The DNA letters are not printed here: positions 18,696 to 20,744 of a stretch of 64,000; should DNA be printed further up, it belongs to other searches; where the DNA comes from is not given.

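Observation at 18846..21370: HdrD/DsrK-like CCG Fe-S oxidoreductase fused to a response-regulator receiver, next to a NarI-like cytochrome b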

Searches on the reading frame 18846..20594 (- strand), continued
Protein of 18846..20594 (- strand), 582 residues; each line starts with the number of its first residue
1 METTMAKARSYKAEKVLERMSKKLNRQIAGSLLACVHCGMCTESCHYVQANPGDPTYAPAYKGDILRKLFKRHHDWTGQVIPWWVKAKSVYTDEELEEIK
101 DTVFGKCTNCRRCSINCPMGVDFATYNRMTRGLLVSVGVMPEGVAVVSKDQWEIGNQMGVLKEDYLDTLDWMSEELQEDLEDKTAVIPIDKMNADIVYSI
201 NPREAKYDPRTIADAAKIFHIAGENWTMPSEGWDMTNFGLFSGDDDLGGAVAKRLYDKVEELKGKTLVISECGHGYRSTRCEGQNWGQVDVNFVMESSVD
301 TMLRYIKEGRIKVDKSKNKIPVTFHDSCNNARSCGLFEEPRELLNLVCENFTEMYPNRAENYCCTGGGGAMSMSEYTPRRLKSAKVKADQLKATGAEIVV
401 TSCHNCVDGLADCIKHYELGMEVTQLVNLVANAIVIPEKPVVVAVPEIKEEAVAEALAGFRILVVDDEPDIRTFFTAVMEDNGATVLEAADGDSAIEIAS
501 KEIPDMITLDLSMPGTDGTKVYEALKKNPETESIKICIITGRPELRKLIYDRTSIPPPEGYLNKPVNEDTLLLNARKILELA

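Call 20: find_related_loci(query=window:18846-20594:-, collection=genome_contigs, flank=8000)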
Query window:18846-20594:- (582 aa) in genome_contigs; peptide patterns used: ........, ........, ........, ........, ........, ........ (x = any residue, [..] = any of these).
410 stretches matched a pattern; 402 encode a relative of the query (tblastn E <= 1e-3); the best 80 are kept; 80 distinct loci.
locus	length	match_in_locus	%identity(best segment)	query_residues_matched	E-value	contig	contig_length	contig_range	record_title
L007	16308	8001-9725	80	2-582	0e+0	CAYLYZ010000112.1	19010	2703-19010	MAG TPA_asm: uncultured bacterium isolate SRP077602_co7_566 genome assembly, contig: NODE_14342_length_19010_cov_18.3907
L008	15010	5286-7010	80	2-582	0e+0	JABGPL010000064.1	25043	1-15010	MAG: Calditrichaeota bacterium isolate co234_bin30 co234_bin30_Ctg64, whole genome shotgun sequence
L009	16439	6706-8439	79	4-582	0e+0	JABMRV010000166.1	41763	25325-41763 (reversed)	MAG: bacterium isolate bin.11 k141_4744216, whole genome shotgun sequence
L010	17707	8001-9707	80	9-581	0e+0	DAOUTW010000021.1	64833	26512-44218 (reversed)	MAG TPA_asm: Candidatus Zixiibacteriota bacterium isolate CSMAG_807 CSMAG_807_k141_97344_length_64833_cov_10.9977, whole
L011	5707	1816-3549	78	4-582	0e+0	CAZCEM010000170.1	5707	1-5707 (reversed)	MAG TPA_asm: uncultured bacterium isolate SRP098346_co1_144 genome assembly, contig: NODE_20734_length_5707_cov_6.672328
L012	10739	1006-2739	78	6-582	0e+0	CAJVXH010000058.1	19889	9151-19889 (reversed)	TPA_asm: uncultured bacterium isolate DRR093004_bin.59_MetaBAT_v2.12.1_MAG genome assembly, contig: NODE_1594_length_198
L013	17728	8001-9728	77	5-581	0e+0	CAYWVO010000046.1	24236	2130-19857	MAG TPA_asm: uncultured Ignavibacteria bacterium isolate SRP141376_co1_44 genome assembly, contig: NODE_4553_length_2423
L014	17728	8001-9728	78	7-581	0e+0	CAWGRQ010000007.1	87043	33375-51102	MAG: Terriglobia bacterium isolate MFD05942.bin.2.344 genome assembly, contig: contig_120834, whole genome shotgun seque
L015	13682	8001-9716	77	9-582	0e+0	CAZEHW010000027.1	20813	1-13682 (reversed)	MAG TPA_asm: uncultured Hyphomicrobiales bacterium isolate SRP319275_co4_89 genome assembly, contig: NODE_1396_length_20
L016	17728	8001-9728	76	7-581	0e+0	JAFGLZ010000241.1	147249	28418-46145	MAG: Phycisphaerae bacterium isolate Zod_Metabat.429 k87_13084260, whole genome shotgun sequence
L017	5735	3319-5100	75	7-582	0e+0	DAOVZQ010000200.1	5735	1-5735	MAG TPA_asm: bacterium isolate CSMAG_1813 CSMAG_1813_k141_4653253_length_5735_cov_7.0000, whole genome shotgun sequence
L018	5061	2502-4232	78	2-582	0e+0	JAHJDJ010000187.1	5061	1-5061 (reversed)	MAG: bacterium isolate Modern_marine.mb.49 Modern_marine.mb.49_k141_1276276, whole genome shotgun sequence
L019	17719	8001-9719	77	9-579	0e+0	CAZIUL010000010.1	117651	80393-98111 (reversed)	MAG TPA_asm: uncultured Phycisphaerales bacterium isolate SRP077602_co1_433 genome assembly, contig: NODE_248_length_117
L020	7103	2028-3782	77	4-582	0e+0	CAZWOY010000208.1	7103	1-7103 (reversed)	MAG TPA_asm: uncultured bacterium isolate SRP141376_co4_90 genome assembly, contig: NODE_17045_length_7103_cov_5.612940,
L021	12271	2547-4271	77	5-581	0e+0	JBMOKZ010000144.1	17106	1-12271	MAG: Candidatus Zixiibacteriota bacterium isolate Betzabe_MAG011 MAG011_144, whole genome shotgun sequence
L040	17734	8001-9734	76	2-582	0e+0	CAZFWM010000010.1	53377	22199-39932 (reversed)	MAG TPA_asm: uncultured Thermodesulfobacteriota bacterium isolate SRP077602_co7_231 genome assembly, contig: NODE_2653_l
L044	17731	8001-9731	76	6-582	0e+0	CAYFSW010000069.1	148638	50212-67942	MAG TPA_asm: uncultured Gemmatimonadota bacterium isolate ERP108616_co1_161 genome assembly, contig: k119_2003887, whole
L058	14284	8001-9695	75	9-582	0e+0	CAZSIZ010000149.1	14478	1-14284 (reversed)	MAG TPA_asm: uncultured bacterium isolate SRP077602_co8_260 genome assembly, contig: NODE_6003_length_14478_cov_4.993621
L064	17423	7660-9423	73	2-581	0e+0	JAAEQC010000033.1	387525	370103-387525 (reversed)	MAG: bacterium isolate Gpa_8 GpaG_CONTIG551705, whole genome shotgun sequence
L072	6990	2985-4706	74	3-581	0e+0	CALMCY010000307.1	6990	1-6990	MAG TPA_asm: uncultured proteobacterium isolate ERR2868533_bin.42_CONCOCT_v1.1_MAG genome assembly, contig: ERZ841155.15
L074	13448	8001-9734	75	4-582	0e+0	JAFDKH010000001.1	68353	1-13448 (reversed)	MAG: Deltaproteobacteria bacterium isolate Meg22_46_Bin_104 Meg22_46_Bin_104_scaffold_165, whole genome shotgun sequence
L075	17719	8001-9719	77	7-581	0e+0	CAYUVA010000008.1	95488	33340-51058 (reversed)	MAG TPA_asm: uncultured bacterium isolate SRP338002_co1_41 genome assembly, contig: NODE_213_length_95488_cov_9.856213,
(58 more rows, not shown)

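Call 28: search_solved_structures(query=window:18846-20594:-, max_evalue=0.001, show_alignments=2)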
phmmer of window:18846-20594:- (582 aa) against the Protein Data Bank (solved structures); distinct sequences matched with E-value up to 0.001: 141 (the best 60 are shown).
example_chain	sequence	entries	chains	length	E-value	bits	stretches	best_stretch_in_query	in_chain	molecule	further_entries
9ojn_A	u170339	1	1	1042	2.8e-14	55.7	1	91-457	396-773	Iron-sulfur-binding reductase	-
1zes_A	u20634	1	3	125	3.1e-12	48.9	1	461-575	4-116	Phosphate regulon transcriptional regulatory protein phoB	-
1b00_A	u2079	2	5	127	3.3e-12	48.8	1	461-575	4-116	PHOSPHATE REGULON TRANSCRIPTIONAL REGULATORY PROTEIN PHOB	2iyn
1pey_A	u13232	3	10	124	1.3e-11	46.9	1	461-547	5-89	Sporulation initiation phosphotransferase F | SPORULATION RESPONSE REGULATORY PROTEIN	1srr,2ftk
1f51_E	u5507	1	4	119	1.6e-11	46.5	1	461-547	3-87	SPORULATION INITIATION PHOSPHOTRANSFERASE F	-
3q15_C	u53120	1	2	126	1.9e-11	46.3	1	460-547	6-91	Sporulation initiation phosphotransferase F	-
1fsp_A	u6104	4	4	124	2.4e-11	46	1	461-547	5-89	STAGE 0 SPORULATION PROTEIN F | SPORULATION RESPONSE REGULATORY PROTEIN | Sporulation initiation phosphotransferase F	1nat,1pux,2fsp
2jvi_A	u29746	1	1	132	3.2e-11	45.6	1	461-547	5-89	Sporulation initiation phosphotransferase F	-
2jvk_A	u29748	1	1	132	3.8e-11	45.3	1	461-547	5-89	Sporulation initiation phosphotransferase F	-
2jvj_A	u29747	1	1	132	5.3e-11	44.8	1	461-545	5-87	Sporulation initiation phosphotransferase F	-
2jb9_A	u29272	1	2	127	1.5e-10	43.3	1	461-575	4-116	PHOSPHATE REGULON TRANSCRIPTIONAL REGULATORY PROTEIN PHOB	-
2jba_B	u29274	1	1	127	2.6e-10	42.6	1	461-547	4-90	PHOSPHATE REGULON TRANSCRIPTIONAL REGULATORY PROTEIN PHOB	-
9xzo_A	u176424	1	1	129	3.1e-10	42.3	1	461-579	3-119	De novo protein M1X0B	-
2wb4_A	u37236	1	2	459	4.8e-10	41.7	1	460-575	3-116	DIGUANYLATE CYCLASE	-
9g85_A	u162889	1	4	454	5e-10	41.6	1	460-575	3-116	Response regulator PleD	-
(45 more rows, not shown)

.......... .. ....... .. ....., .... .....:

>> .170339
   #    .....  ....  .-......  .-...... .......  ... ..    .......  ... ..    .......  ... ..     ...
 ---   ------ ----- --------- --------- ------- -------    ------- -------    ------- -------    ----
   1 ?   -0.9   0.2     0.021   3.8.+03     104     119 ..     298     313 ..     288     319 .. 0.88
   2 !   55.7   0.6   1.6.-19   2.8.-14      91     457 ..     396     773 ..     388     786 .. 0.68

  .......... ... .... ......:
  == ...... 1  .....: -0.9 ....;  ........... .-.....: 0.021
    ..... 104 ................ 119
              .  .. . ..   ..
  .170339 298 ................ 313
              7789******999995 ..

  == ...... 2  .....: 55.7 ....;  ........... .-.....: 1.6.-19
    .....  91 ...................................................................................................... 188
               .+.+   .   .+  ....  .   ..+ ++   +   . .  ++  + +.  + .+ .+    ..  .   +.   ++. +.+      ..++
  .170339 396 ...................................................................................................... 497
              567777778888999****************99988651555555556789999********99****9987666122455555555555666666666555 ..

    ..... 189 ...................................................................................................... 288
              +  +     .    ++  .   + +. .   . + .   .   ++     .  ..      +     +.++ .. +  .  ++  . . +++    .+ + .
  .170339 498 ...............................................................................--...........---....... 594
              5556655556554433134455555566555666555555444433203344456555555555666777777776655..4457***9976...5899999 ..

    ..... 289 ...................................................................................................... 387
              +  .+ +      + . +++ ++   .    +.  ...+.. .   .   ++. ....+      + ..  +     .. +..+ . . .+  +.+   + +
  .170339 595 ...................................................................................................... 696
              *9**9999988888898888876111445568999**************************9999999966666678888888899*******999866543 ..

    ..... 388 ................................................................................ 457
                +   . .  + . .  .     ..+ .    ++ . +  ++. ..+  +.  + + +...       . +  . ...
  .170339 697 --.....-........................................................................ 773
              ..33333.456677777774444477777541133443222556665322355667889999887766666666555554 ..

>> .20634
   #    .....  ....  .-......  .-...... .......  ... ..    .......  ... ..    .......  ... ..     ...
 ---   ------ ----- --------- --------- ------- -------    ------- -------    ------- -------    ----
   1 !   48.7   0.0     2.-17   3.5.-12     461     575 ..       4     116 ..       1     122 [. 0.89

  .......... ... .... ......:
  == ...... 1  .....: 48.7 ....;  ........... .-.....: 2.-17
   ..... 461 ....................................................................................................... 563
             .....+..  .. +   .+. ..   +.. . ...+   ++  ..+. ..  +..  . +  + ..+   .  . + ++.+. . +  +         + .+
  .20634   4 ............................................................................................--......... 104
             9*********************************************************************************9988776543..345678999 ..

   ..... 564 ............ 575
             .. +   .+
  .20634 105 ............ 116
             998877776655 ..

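Call 34: search_protein_representatives(protein=window:18846-20594:-)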
Query: 582 residues. Proteins with E-value up to 0.001 (for the whole library): 200293; up to 1e-10: 13677; up to 1e-30: 276. The best 150 are listed.
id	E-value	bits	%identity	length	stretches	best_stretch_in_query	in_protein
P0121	1.0e-196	671.3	51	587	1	13-579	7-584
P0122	6.9e-156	536.5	74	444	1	119-438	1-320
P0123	2.1e-143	495.2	75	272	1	8-275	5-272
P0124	7.5e-135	467.0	71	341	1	228-520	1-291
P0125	1.0e-123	430.2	75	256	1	130-383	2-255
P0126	1.6e-115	403.2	75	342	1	24-248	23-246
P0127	1.2e-113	397.0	43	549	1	20-440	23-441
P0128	1.9e-113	396.3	58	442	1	15-288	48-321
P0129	2.0e-113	396.2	76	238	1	222-452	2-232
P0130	1.1e-112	393.8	42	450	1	20-439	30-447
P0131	4.0e-112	392.0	75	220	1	8-220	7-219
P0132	5.8e-108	378.2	59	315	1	119-429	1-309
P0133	2.0e-107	376.4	63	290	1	295-581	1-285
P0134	1.8e-96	340.3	61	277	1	12-239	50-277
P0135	1.8e-95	337.0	51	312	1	119-439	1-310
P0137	6.9e-89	315.2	39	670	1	21-434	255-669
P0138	8.4e-87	308.4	36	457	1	14-434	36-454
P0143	2.0e-82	293.9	37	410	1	14-435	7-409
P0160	2.0e-71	257.6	35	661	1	20-437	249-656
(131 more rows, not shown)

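Call 35: search_protein_families(library=pfam, proteins=[P0121, P0127, P0130, P0137, P0138, P0160, P0143], max_evalue=0.0001)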
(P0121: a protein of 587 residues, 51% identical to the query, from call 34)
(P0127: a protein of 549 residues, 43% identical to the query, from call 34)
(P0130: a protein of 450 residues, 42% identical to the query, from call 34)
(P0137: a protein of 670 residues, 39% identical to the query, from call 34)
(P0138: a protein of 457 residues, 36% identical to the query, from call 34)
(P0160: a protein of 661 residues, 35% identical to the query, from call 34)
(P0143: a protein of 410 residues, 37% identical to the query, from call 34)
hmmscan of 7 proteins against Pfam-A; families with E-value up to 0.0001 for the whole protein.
P0121 (587 aa): 4 families
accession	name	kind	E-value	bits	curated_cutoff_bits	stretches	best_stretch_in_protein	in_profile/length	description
PF00072.30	Response_reg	-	1.2e-18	67.7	30.2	1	460-580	1-110/111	Response regulator receiver domain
PF02754.22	CCG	-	1.2e-13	51.4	20.6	1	315-399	1-80/85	Cysteine-rich domain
PF13183.11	Fer4_8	-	3.4e-11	44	27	1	26-114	2-68/68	4Fe-4S dicluster domain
PF13534.11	Fer4_17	-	3.4e-08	34.4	22.2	1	29-115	2-61/61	4Fe-4S dicluster domain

P0127 (549 aa): 4 families
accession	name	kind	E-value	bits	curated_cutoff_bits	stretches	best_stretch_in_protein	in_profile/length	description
PF04358.19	DsrC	-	1.8e-15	57.7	24.9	1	449-537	7-105/107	DsrC like protein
PF13183.11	Fer4_8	-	2.4e-10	41.2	27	1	36-123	3-68/68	4Fe-4S dicluster domain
PF02754.22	CCG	-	8.7e-10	39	20.6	1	323-411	1-84/85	Cysteine-rich domain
PF13534.11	Fer4_17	-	1.7e-08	35.3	22.2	1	38-124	2-61/61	4Fe-4S dicluster domain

P0130 (450 aa): 5 families
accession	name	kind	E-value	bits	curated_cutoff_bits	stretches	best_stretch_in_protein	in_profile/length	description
PF02754.22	CCG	-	5e-13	49.4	20.6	1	330-418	1-84/85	Cysteine-rich domain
PF13183.11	Fer4_8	-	5e-09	37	27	1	42-129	2-68/68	4Fe-4S dicluster domain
PF13534.11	Fer4_17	-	1.4e-06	29.2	22.2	1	44-129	1-60/61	4Fe-4S dicluster domain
PF12838.12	Fer4_7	-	2.4e-06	28.4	27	1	45-129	2-52/52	4Fe-4S dicluster domain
PF13187.11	Fer4_9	-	3.1e-05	24.4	27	0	37-56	34-48/52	4Fe-4S dicluster domain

P0137 (670 aa): 6 families
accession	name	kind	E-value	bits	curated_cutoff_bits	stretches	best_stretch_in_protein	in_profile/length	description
PF02754.22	CCG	-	4.2e-14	52.9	20.6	1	557-646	2-85/85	Cysteine-rich domain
PF13183.11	Fer4_8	-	1.2e-11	45.4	27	1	265-353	1-68/68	4Fe-4S dicluster domain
PF13534.11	Fer4_17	-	8.9e-09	36.2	22.2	1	268-354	1-61/61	4Fe-4S dicluster domain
PF13187.11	Fer4_9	-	2.8e-06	27.7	27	0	256-280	24-48/52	4Fe-4S dicluster domain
PF00037.32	Fer4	-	2.8e-05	24.2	21.1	0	337-352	6-21/24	4Fe-4S binding domain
PF12838.12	Fer4_7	-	3.6e-05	24.6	27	1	269-353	2-52/52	4Fe-4S dicluster domain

P0138 (457 aa): 8 families
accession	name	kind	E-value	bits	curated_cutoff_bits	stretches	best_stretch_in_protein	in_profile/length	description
PF02754.22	CCG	-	2.1e-15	57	20.6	1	342-431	1-85/85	Cysteine-rich domain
PF13183.11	Fer4_8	-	1.5e-08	35.5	27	1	54-141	2-68/68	4Fe-4S dicluster domain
PF13534.11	Fer4_17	-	1e-06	29.6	22.2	0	121-142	40-61/61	4Fe-4S dicluster domain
PF13187.11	Fer4_9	-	1.2e-06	28.9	27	0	126-140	36-50/52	4Fe-4S dicluster domain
PF00037.32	Fer4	-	7.6e-06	26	21.1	0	125-140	6-21/24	4Fe-4S binding domain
PF13237.11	Fer4_10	-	1.7e-05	25.1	25.5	0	125-142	7-26/53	4Fe-4S dicluster domain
PF12837.12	Fer4_6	-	2.1e-05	24.7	25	0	50-70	2-22/24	4Fe-4S binding domain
PF12797.12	Fer4_2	-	4.3e-05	23.7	24.5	0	51-68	4-21/22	4Fe-4S binding domain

P0160 (661 aa): 6 families
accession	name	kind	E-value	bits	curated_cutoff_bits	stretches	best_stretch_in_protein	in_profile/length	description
PF02754.22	CCG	-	1.3e-14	54.5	20.6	1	541-629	1-84/85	Cysteine-rich domain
PF02665.19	Nitrate_red_gam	-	4.7e-13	49.7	22.9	1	60-213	41-200/217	Nitrate reductase gamma subunit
PF13183.11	Fer4_8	-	7.1e-12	46.1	27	1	261-347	2-68/68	4Fe-4S dicluster domain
PF13534.11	Fer4_17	-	1.8e-08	35.2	22.2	1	264-348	2-61/61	4Fe-4S dicluster domain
PF13187.11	Fer4_9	-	2e-06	28.2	27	0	328-345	32-49/52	4Fe-4S dicluster domain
PF13237.11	Fer4_10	-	4.4e-06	27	25.5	0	332-354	8-22/53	4Fe-4S dicluster domain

P0143 (410 aa): 3 families
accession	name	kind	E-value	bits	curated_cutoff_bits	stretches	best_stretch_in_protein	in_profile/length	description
PF02754.22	CCG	-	1.5e-10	41.5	20.6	1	296-384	1-84/85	Cysteine-rich domain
PF13183.11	Fer4_8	-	6.2e-09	36.7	27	1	26-98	3-67/68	4Fe-4S dicluster domain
PF13534.11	Fer4_17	-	5.2e-05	24.1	22.2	1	27-99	1-60/61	4Fe-4S dicluster domain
